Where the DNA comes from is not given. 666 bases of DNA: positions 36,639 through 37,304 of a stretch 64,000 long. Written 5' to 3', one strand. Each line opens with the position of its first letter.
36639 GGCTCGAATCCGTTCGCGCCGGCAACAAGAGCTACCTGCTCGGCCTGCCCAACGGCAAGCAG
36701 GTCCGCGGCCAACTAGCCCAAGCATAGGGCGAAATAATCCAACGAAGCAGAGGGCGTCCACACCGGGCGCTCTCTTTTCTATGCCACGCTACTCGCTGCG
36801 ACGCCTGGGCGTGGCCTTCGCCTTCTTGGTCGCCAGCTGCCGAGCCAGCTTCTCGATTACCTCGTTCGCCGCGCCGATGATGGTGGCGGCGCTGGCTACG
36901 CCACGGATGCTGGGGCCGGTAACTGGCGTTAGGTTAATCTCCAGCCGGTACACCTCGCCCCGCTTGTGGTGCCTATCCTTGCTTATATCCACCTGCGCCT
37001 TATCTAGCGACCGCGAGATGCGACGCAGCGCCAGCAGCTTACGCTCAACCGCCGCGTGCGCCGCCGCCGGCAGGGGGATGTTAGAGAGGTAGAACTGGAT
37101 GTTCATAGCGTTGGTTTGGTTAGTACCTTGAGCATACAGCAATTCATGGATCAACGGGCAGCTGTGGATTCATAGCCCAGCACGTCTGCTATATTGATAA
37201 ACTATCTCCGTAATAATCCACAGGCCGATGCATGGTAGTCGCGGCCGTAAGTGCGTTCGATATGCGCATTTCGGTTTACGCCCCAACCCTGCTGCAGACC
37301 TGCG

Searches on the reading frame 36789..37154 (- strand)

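Call 37: search_protein_families(library=pfam, proteins=[window:36789-37154:-], max_evalue=0.01)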
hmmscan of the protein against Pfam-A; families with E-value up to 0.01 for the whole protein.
window:36789-37154:- (121 aa): 1 family
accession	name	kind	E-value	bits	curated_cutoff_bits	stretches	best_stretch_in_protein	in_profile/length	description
PF02482.25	Ribosomal_S30AE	-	1.5e-09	38.9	23.7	1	20-113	2-86/88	Sigma 54 modulation protein / S30EA ribosomal protein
